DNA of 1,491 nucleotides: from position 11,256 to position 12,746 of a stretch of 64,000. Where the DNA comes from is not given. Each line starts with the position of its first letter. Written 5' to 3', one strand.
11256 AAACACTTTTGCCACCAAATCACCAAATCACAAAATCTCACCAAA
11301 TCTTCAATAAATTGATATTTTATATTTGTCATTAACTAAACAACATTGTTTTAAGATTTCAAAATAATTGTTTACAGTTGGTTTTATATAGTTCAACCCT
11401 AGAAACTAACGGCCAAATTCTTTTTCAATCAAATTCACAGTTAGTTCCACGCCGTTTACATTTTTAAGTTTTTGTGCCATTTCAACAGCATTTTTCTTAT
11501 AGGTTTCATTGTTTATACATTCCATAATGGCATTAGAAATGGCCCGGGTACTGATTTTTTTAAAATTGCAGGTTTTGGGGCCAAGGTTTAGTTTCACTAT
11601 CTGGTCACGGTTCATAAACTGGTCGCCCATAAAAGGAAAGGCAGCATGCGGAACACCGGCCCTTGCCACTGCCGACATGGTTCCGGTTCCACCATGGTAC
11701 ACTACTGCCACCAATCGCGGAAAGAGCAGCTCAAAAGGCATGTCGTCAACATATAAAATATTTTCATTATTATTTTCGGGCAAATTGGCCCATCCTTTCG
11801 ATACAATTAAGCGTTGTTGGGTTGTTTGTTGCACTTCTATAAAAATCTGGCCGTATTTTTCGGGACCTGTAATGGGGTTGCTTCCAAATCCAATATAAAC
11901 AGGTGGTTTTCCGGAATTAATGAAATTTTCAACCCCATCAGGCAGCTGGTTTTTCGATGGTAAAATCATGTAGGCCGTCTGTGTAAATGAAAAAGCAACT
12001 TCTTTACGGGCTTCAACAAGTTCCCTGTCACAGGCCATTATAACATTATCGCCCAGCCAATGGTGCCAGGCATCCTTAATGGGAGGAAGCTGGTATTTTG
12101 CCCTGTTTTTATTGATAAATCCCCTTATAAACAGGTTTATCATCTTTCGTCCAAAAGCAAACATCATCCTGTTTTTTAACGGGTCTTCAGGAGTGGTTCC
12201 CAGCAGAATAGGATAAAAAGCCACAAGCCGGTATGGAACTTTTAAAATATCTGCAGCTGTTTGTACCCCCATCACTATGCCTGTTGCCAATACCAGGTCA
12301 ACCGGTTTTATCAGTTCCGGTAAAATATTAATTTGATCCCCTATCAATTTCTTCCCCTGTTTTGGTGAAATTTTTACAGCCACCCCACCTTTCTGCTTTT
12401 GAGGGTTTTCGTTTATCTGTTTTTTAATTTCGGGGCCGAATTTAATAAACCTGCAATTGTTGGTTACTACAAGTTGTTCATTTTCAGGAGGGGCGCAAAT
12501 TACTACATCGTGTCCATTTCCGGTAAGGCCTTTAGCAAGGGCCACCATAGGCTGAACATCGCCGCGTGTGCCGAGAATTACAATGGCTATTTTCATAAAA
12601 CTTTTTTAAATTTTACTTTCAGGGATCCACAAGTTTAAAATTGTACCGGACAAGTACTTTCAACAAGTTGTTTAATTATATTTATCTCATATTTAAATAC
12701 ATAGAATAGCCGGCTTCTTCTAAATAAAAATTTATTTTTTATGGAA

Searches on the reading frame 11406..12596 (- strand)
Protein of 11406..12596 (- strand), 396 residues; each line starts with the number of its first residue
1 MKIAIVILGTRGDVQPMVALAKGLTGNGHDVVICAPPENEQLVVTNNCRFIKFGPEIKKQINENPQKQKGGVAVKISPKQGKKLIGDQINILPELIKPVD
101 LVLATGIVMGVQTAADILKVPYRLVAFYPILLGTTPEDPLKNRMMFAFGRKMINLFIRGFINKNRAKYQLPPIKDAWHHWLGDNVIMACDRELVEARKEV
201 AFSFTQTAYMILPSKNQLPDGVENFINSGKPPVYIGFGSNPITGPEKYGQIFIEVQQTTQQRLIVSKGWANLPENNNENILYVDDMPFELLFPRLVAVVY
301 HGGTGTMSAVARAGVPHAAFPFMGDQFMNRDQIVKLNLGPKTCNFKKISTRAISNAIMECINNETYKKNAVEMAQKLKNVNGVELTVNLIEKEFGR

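Call 49: search_protein_families(library=pfam, proteins=[window:11406-12596:-], max_evalue=0.0001)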
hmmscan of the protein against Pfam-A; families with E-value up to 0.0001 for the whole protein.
window:11406-12596:- (396 aa): 3 families
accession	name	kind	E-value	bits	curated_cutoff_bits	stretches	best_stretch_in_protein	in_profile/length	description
PF00201.24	UDPGT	-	1.6e-13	50.8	19.5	1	215-375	258-420/499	UDP-glucoronosyl and UDP-glucosyl transferase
PF06722.18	EryCIII-like_C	-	2.5e-12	47.4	31.7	1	278-376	31-128/145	Erythromycin biosynthesis protein CIII-like, C-terminal domain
PF03033.26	Glyco_transf_28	-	1.2e-08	35.5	26.2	1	3-56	1-56/139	Glycosyltransferase family 28 N-terminal domain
